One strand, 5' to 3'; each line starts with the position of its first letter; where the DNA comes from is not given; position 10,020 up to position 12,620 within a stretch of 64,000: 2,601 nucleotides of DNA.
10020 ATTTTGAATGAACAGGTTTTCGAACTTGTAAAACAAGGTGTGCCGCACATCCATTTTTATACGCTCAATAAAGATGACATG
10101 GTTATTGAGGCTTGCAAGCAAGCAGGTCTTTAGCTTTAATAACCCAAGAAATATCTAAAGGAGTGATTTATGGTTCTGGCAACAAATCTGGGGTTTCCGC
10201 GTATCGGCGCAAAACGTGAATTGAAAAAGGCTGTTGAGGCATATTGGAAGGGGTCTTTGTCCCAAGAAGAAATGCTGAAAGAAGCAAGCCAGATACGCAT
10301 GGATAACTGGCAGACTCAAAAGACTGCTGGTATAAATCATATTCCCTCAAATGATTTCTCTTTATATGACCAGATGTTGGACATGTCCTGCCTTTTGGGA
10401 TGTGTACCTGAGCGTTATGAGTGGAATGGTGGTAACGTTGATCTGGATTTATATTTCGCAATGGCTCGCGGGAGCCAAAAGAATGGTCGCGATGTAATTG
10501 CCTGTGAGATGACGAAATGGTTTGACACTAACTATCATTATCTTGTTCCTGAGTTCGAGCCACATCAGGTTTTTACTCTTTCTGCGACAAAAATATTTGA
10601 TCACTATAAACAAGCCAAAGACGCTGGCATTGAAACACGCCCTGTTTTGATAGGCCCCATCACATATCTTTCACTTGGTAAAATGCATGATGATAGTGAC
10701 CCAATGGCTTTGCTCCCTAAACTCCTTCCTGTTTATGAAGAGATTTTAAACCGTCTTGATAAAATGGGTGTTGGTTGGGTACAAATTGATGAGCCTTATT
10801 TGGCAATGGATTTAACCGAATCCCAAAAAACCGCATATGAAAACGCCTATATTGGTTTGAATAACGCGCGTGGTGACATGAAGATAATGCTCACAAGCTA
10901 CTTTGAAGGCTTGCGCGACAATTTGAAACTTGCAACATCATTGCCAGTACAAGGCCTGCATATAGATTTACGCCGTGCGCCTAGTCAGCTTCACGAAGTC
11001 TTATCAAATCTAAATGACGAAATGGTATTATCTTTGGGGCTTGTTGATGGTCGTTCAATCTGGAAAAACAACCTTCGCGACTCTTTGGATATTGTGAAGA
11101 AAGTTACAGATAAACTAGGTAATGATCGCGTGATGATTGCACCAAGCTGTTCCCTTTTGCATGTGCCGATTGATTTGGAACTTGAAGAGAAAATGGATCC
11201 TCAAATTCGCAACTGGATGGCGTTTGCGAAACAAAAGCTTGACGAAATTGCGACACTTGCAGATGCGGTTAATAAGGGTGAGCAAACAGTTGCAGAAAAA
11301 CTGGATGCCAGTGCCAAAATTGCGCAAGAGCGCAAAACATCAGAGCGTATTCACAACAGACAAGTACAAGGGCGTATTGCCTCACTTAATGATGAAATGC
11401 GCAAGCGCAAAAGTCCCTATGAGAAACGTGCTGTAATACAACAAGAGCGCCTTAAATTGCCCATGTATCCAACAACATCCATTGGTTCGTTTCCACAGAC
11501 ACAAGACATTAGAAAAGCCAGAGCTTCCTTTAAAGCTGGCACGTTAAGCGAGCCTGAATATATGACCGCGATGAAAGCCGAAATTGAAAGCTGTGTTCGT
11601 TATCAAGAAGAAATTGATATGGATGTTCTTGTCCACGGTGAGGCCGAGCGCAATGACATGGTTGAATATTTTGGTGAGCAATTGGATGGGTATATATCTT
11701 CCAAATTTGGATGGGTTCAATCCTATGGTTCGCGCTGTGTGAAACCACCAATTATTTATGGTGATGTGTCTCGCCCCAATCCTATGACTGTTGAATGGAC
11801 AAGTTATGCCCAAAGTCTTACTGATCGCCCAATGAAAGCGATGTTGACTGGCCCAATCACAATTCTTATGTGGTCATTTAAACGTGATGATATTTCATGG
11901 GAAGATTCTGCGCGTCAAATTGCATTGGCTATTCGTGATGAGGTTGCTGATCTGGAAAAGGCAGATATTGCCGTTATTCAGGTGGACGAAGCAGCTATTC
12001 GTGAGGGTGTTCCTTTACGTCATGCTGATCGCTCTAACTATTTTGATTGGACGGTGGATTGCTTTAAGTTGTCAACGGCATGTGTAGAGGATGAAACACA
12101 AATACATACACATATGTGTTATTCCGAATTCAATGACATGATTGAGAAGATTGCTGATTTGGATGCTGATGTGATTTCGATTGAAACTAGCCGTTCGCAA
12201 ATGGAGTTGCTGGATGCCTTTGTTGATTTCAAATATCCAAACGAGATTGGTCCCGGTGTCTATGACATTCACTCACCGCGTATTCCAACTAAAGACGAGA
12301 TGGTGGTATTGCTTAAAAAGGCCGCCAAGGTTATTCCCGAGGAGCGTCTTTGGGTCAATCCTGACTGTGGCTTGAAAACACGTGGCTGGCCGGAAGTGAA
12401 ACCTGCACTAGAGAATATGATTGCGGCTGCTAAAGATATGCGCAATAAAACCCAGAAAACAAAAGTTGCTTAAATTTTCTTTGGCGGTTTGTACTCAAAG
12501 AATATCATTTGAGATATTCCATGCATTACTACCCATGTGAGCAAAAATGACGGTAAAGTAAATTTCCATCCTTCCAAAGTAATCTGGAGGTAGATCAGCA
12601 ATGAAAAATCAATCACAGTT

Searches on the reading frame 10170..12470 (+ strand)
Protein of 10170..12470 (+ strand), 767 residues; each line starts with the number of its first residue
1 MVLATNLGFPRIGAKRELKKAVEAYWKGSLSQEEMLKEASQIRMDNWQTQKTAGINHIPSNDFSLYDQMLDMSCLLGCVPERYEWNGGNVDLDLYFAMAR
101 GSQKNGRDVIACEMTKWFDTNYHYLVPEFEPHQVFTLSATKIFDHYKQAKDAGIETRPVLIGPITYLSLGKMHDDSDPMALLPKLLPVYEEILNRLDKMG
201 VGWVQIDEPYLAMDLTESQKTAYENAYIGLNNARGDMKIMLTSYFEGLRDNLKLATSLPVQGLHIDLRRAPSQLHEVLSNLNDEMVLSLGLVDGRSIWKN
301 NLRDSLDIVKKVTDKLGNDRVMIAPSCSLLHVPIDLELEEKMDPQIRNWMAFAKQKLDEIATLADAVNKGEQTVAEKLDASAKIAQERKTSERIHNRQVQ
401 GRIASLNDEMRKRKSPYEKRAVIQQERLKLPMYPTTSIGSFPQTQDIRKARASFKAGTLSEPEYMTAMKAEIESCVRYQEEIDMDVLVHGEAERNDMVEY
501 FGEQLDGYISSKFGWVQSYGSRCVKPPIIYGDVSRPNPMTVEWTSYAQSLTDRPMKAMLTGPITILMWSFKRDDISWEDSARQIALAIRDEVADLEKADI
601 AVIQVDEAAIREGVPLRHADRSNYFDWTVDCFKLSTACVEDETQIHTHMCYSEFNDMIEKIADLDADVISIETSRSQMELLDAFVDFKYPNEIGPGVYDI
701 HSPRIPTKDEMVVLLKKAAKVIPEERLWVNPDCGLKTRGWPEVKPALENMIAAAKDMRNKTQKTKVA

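Call 53: find_encoding_contigs(protein=window:10170-12470:+, flank=10000, max_places=10)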
Protein window:10170-12470:+ (767 aa): no gene with exactly this product is on record in the collection.
